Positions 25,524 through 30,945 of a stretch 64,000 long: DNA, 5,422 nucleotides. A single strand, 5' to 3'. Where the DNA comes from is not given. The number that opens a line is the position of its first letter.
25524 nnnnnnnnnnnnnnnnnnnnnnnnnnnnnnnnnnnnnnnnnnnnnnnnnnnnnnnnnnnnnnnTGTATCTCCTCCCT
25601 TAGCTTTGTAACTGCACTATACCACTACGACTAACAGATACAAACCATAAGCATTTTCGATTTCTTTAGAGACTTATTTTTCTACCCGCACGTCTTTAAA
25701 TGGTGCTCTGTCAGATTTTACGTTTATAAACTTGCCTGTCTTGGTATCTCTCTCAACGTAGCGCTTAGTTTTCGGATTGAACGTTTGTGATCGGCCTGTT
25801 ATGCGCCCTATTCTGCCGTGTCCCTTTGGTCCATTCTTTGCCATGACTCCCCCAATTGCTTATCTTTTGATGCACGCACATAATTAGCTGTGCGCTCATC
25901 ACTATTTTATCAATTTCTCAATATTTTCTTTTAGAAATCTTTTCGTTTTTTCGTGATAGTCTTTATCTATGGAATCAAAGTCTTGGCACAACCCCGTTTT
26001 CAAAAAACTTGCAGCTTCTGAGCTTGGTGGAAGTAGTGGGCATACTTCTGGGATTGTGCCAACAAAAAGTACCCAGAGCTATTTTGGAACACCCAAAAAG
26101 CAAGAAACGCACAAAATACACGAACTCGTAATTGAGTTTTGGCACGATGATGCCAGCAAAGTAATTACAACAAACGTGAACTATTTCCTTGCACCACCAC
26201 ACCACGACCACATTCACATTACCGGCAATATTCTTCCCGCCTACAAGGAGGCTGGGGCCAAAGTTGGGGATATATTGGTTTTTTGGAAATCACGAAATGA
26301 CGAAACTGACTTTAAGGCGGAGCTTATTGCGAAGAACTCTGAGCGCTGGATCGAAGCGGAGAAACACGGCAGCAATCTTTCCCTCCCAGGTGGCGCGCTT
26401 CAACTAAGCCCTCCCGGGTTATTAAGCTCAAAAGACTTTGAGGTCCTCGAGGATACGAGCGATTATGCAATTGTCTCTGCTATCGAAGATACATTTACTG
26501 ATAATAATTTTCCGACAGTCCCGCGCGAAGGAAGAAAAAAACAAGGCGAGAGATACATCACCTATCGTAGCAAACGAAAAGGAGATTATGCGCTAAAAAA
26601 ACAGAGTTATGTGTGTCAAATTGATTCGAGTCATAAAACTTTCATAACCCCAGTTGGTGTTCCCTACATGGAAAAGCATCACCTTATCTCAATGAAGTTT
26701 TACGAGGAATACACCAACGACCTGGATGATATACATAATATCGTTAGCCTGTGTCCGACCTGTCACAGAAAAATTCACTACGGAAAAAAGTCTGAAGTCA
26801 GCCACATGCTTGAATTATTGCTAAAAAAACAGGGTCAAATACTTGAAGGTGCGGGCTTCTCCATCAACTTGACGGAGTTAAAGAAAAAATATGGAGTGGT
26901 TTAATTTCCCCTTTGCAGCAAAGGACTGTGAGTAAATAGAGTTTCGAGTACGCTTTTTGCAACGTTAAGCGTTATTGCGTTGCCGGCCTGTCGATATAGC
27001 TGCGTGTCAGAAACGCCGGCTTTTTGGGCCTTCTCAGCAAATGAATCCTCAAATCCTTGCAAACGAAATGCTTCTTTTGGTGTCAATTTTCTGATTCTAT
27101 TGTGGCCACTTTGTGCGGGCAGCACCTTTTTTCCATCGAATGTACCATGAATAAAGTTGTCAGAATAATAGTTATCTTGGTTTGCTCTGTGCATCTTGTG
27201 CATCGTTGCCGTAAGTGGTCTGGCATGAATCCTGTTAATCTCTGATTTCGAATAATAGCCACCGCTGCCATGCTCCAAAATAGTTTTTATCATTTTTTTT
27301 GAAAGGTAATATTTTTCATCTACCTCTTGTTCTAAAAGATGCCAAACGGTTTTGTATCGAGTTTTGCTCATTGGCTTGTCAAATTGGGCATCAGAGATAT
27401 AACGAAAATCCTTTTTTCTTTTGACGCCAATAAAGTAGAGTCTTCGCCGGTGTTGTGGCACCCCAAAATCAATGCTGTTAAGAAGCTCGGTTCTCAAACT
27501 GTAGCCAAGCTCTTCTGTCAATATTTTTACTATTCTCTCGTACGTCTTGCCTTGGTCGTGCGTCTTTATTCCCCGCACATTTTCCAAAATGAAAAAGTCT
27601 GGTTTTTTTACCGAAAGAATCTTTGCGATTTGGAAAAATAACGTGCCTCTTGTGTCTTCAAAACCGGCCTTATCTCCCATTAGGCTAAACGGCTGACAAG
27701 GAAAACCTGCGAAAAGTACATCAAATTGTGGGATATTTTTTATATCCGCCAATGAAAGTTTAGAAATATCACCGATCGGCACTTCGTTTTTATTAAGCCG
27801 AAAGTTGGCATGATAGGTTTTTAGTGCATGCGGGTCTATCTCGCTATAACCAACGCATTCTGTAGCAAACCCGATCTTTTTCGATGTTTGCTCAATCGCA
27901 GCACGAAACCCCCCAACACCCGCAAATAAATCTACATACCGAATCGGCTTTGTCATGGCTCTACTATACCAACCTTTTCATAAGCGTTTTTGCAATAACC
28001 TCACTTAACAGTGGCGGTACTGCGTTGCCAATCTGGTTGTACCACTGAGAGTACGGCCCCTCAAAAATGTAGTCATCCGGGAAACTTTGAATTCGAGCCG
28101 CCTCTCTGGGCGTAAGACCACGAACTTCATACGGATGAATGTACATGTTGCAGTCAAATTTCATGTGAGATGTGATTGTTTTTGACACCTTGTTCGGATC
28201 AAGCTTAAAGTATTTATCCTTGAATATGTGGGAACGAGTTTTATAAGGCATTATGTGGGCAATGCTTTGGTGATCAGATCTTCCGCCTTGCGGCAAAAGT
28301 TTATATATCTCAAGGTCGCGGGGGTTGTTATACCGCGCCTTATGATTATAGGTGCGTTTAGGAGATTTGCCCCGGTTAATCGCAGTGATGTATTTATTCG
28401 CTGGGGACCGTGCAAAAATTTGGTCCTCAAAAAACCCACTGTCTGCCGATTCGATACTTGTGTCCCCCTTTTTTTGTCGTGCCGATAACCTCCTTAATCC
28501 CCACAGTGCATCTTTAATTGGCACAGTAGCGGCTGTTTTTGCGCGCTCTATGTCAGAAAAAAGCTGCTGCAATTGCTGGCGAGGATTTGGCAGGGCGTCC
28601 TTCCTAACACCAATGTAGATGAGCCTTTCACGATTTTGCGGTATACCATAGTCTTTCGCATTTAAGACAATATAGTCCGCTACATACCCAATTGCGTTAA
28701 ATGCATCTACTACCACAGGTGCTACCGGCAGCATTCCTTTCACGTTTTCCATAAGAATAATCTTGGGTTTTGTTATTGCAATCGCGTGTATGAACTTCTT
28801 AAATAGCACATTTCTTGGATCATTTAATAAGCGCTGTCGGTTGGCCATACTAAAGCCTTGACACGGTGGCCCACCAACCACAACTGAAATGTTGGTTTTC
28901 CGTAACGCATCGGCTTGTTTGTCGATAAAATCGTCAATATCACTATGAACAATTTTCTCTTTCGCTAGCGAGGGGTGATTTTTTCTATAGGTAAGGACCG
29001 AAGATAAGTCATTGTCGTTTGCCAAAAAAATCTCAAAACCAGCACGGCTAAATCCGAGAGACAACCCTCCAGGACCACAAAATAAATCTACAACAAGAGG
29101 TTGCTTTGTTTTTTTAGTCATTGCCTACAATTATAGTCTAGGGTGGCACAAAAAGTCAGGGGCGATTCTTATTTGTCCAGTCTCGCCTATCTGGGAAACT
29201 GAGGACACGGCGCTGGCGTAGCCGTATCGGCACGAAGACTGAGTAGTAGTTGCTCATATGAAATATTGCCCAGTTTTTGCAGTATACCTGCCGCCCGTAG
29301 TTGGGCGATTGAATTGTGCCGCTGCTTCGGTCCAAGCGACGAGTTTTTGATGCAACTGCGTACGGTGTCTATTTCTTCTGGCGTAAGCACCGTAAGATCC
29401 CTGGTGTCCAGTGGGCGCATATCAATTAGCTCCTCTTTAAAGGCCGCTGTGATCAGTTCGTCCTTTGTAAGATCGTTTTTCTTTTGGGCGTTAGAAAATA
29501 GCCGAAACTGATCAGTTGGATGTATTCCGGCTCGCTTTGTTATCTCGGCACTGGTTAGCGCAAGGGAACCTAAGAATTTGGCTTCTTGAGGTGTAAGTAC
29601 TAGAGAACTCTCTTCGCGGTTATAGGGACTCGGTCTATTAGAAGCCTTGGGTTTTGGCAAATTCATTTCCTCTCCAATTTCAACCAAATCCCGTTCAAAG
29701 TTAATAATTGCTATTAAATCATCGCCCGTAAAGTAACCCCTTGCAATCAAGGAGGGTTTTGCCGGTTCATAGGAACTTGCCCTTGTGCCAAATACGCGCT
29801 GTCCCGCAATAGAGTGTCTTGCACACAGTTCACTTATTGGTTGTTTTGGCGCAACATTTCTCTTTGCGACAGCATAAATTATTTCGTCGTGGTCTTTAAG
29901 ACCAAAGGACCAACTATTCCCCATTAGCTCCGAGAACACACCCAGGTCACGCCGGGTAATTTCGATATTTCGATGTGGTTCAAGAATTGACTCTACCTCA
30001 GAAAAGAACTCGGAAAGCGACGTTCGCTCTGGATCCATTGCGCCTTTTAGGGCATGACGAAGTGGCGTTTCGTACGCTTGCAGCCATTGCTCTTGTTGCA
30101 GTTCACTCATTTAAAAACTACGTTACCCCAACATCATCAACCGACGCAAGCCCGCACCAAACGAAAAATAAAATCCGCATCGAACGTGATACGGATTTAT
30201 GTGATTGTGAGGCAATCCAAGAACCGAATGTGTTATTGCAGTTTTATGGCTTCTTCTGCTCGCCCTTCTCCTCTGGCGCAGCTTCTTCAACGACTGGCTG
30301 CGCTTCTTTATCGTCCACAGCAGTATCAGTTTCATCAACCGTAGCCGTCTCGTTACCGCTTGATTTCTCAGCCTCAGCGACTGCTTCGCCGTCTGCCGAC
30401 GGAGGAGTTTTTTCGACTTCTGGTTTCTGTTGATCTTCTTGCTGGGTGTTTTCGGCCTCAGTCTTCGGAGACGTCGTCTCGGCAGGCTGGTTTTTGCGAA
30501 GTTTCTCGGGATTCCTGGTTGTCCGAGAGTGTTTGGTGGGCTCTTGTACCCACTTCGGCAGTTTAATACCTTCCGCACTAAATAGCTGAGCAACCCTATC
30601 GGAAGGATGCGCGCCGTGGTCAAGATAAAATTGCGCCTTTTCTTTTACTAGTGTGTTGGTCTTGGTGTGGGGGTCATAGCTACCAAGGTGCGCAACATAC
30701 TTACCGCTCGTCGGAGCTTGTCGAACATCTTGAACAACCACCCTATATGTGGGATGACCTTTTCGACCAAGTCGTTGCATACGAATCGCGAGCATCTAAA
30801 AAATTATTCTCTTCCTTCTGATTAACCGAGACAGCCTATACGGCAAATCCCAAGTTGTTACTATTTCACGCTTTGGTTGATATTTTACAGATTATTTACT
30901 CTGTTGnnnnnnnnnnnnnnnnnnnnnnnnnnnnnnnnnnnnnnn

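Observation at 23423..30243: About 6.7 kb accessory insertion splitting the conserved rpsP / KH-protein / trmD cluster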

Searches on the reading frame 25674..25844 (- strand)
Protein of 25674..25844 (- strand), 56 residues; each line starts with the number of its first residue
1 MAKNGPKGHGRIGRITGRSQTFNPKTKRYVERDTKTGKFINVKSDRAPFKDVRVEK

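Call 3: search_protein_families(library=pfam, proteins=[window:25674-25844:-], max_evalue=0.01)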
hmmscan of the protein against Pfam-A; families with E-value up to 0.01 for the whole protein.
window:25674-25844:- (56 aa): 0 families

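Call 27: search_protein_families(library=padloc, proteins=[window:25674-25844:-], max_evalue=0.1)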
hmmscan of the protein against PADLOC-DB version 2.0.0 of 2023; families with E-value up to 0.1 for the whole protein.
window:25674-25844:- (56 aa): 1 family
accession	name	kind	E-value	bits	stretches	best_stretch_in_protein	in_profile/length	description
PDLC05010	PDC-S38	-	2.2e-23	80.4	1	1-56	1-57/57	-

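Call 28: search_protein_families(library=phrogs, proteins=[window:25674-25844:-], max_evalue=0.1)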
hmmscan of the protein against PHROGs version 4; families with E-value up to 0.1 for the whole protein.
window:25674-25844:- (56 aa): 1 family
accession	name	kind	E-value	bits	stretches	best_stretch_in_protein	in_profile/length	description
phrog_12550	-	unknown function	1.4e-19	71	1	1-56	1-56/56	-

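Call 29: search_protein_families(library=ncbifam, proteins=[window:25674-25844:-], max_evalue=0.1)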
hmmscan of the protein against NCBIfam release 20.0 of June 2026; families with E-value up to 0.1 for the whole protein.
window:25674-25844:- (56 aa): 0 families

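Call 41: search_protein_families(library=pfam, proteins=[window:25674-25844:-], max_evalue=10)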
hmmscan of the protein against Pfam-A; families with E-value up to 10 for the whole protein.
window:25674-25844:- (56 aa): 0 families

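Call 73: search_dna_similar(query=window:25674-25844:-, collection=phages, mode=protein, max_rows=12, max_evalue=0.001)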
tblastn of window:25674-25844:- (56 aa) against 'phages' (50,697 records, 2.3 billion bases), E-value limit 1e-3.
Records with a match: 15; places in all: 15; records where one place covers at least 80% of the query: 15.
Best place of each record, by identity: 60-80% 12; <60% 3.
By first word of the organism name: Streptococcus 12; Staphylococcus 2; Microcystis 1.
By host as written in the record: Streptococcus agalactiae JN_AR_GBS42 1; Streptococcus urinalis FB127-CNA-2 1; Streptococcus urinalis 2285-97 1; Streptococcus pseudoporcinus SS-607 1; Streptococcus pseudoporcinus SS-662 1; Streptococcus urinalis SRR536860 1; Streptococcus agalactiae GB00901 1; Streptococcus agalactiae JN_AR_GBS26 1; and 7 more.
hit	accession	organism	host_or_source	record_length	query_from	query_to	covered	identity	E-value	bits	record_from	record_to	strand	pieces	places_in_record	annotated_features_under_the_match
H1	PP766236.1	Streptococcus phage phiGBSVK-E2_GBSInt6.1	Streptococcus agalactiae JN_AR_GBS42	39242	1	56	100%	62.5%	5e-15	72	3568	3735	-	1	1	hypothetical protein (x2)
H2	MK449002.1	Streptococcus phage Javan642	Streptococcus urinalis FB127-CNA-2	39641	1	56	100%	62.5%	5e-15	72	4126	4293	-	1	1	hypothetical protein (x2)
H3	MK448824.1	Streptococcus phage Javan637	Streptococcus urinalis 2285-97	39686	1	56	100%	62.5%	5e-15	72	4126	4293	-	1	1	hypothetical protein (x2)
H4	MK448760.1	Streptococcus phage Javan443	Streptococcus pseudoporcinus SS-607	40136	1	56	100%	62.5%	5e-15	72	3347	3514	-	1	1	hypothetical protein (x2)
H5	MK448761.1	Streptococcus phage Javan445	Streptococcus pseudoporcinus SS-662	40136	1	56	100%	62.5%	5e-15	72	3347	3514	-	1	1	hypothetical protein (x2)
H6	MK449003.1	Streptococcus phage Javan648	Streptococcus urinalis SRR536860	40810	1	56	100%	62.5%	5e-15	72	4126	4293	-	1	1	hypothetical protein (x2)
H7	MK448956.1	Streptococcus phage Javan48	Streptococcus agalactiae GB00901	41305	1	56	100%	62.5%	5e-15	72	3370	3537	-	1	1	hypothetical protein (x2)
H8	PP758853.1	Streptococcus phage phiGBSVK-D_GBSInt3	Streptococcus agalactiae JN_AR_GBS26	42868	1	56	100%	62.5%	5e-15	72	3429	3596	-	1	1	hypothetical protein (x2)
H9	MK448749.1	Streptococcus phage Javan39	Streptococcus agalactiae ERR129758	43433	1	56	100%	62.5%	5e-15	72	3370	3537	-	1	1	hypothetical protein (x2)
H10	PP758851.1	Streptococcus phage phiGBSVK-D_GBSInt2.1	Streptococcus agalactiae JN_AR_GBS350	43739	1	56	100%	62.5%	5e-15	72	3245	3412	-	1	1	hypothetical protein (x2)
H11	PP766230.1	Streptococcus phage phiGBSVK-E1_GBSInt3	Streptococcus agalactiae JN_AR_GBS78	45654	1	56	100%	62.5%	5e-15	72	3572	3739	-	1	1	hypothetical protein (x2)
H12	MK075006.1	Staphylococcus phage phiSP119-3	Staphylococcus pseudintermedius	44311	1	55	98%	60.0%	3e-12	64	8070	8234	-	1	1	hypothetical protein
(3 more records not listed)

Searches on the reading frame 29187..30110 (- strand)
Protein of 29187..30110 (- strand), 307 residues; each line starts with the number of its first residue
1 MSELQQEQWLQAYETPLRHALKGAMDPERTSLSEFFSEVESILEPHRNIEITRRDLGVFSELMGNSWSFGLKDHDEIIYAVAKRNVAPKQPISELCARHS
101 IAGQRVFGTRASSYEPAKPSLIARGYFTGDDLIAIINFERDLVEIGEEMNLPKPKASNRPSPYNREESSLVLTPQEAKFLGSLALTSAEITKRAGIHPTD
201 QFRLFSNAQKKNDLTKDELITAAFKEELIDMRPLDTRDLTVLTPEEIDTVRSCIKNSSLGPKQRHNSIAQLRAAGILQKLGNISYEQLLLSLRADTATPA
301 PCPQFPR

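Call 3: search_protein_families(library=pfam, proteins=[window:29187-30110:-], max_evalue=0.01)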
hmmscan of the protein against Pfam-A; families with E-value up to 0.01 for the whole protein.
window:29187-30110:- (307 aa): 0 families

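Call 27: search_protein_families(library=padloc, proteins=[window:29187-30110:-], max_evalue=0.1)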
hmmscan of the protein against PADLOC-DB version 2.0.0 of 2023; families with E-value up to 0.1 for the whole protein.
window:29187-30110:- (307 aa): 0 families

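Call 28: search_protein_families(library=phrogs, proteins=[window:29187-30110:-], max_evalue=0.1)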
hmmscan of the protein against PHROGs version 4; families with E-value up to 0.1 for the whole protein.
window:29187-30110:- (307 aa): 0 families

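Call 29: search_protein_families(library=ncbifam, proteins=[window:29187-30110:-], max_evalue=0.1)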
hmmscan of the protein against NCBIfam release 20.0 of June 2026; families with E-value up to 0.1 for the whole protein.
window:29187-30110:- (307 aa): 0 families

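Call 30: find_homologous_proteins(query=window:29187-30110:-, max_evalue=0.001)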
Query window:29187-30110:- (307 aa): 3 proteins with E <= 0.001 among 2746 candidates.
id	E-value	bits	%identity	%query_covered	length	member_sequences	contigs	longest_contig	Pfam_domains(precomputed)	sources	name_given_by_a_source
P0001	1.3e-199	679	100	100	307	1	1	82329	-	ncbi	-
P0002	7.2e-161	552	86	94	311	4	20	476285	-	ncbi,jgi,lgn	jgi:hypothetical protein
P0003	2.4e-59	219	83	39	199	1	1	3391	-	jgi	jgi:hypothetical protein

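Call 31: find_encoding_contigs(protein=P0002, flank=10000, max_places=10)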
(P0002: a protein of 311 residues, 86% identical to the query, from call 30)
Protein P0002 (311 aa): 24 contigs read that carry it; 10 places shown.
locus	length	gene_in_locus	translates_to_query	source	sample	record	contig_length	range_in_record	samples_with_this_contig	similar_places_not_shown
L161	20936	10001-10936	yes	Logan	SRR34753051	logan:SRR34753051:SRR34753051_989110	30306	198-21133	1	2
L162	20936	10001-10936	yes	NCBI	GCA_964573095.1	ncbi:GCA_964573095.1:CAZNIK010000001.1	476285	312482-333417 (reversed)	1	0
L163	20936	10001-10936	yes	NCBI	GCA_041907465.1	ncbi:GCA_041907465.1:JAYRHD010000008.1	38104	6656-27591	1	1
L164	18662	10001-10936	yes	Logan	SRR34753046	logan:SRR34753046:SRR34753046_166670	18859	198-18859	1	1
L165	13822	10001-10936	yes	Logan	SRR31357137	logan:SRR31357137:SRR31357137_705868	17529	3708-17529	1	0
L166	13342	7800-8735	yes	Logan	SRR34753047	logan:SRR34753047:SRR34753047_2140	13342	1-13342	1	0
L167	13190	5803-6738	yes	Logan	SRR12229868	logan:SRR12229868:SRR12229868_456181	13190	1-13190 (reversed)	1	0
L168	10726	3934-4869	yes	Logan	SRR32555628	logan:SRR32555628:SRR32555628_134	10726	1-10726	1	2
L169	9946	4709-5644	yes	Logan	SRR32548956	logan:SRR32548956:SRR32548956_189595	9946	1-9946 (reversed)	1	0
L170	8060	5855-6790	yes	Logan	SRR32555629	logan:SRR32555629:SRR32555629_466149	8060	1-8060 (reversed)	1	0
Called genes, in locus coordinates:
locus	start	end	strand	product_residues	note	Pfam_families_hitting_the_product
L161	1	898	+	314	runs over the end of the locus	-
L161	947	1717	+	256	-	PF00561:Abhydrolase_1, PF12146:Hydrolase_4, PF12697:Abhydrolase_6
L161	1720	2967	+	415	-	PF08245:Mur_ligase_M, PF02875:Mur_ligase_C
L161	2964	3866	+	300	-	PF01820:Dala_Dala_lig_N (weak), PF02655:ATP-grasp_3, PF07478:Dala_Dala_lig_C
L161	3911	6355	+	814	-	PF00133:tRNA-synt_1, PF09334:tRNA-synt_1g, PF13603:tRNA-synt_1_2, PF00133:tRNA-synt_1, PF08264:Anticodon_1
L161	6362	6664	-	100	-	-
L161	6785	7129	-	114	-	-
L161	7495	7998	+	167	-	PF01029:NusB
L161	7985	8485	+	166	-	PF00293:NUDIX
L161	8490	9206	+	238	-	PF22935:RM44_endonuclase (weak), PF14622:Ribonucleas_3_3, PF00636:Ribonuclease_3, PF00035:dsrm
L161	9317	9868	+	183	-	PF00886:Ribosomal_S16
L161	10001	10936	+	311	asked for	-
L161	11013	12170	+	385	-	PF00145:DNA_methylase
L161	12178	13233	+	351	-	PF00145:DNA_methylase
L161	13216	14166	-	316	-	PF01844:HNH (weak)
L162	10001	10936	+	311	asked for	-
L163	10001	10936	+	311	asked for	-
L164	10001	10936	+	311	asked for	-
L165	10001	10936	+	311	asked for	-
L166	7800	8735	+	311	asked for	-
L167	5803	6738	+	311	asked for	-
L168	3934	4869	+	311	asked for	-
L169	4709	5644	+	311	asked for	-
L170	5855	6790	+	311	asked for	-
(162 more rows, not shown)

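Call 32: find_encoding_contigs(protein=P0001, flank=10000, max_places=5)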
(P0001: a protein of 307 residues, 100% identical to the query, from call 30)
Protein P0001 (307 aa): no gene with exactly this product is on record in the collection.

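Call 41: search_protein_families(library=pfam, proteins=[window:29187-30110:-], max_evalue=10)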
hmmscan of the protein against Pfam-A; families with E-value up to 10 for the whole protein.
window:29187-30110:- (307 aa): 1 family
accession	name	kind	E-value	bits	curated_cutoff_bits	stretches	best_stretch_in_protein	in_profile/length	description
PF09202.17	Rio2_N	-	0.19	12.5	27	1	231-289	1-54/82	Rio2, N-terminal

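Call 67: search_protein_representatives(alignment_id=A4)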
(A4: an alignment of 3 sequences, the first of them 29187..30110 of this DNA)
Query: 3 sequences, 311 profile positions. Proteins with E-value up to 0.001 (for the whole library): 3; up to 1e-10: 3; up to 1e-30: 2. The best 3 are listed.
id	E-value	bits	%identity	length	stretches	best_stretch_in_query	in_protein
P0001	3.1e-189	644.0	-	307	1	1-295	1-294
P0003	4.6e-111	387.2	-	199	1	107-311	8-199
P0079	8.4e-11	57.9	-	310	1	17-298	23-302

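Call 68: find_encoding_contigs(protein=P0079, flank=10000, max_places=4)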
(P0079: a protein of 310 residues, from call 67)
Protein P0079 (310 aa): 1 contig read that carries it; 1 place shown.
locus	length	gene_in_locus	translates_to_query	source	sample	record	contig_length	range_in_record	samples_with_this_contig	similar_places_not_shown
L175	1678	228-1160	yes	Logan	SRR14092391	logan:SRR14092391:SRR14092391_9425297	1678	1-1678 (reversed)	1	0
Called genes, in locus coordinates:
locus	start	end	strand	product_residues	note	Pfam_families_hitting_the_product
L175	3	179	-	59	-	?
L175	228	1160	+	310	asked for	-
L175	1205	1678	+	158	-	?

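Call 69: find_encoding_contigs(protein=P0003, flank=5000, max_places=3)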
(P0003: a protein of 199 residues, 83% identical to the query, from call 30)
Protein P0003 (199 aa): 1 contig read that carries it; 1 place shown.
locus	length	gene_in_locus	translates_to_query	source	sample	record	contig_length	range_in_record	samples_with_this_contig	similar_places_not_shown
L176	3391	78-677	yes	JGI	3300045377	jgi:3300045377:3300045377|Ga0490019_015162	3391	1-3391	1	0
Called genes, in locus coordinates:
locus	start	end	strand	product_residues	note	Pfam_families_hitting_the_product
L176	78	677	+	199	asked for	-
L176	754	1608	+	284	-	PF00145:DNA_methylase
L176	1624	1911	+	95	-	PF00145:DNA_methylase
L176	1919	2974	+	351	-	PF00145:DNA_methylase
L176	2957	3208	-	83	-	PF01844:HNH (weak)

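Call 84: find_related_loci(query=A4, collection=viral_contigs, flank=6000)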
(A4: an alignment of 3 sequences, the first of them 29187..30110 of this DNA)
Query A4 (307 aa) in viral_contigs; peptide patterns used: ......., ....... (x = any residue, [..] = any of these).
54 stretches matched a pattern, but none encodes a relative of the query by tblastn (E <= 1e-3).

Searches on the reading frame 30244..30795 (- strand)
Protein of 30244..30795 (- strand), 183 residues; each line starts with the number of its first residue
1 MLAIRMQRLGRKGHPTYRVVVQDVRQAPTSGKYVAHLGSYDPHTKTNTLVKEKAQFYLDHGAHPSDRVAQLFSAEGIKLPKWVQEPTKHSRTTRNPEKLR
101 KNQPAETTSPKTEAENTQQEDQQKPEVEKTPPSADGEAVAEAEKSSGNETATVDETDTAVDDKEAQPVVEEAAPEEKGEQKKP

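Call 4: search_protein_families(library=pfam, proteins=[window:30244-30795:-], max_evalue=0.01)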
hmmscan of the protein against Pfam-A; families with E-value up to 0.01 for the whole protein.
window:30244-30795:- (183 aa): 2 families
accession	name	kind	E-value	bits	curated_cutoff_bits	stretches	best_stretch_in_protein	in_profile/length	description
PF00886.24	Ribosomal_S16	-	1.1e-12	48.2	27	1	8-65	1-62/62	Ribosomal protein S16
PF25746.1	Phage_Repressor_c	-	0.00016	21.4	27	1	36-166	195-336/352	Streptomyces phage repressor protein c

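Call 12: find_encoding_contigs(protein=window:30244-30795:-, flank=10000, max_places=10)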
Protein window:30244-30795:- (183 aa): no gene with exactly this product is on record in the collection.
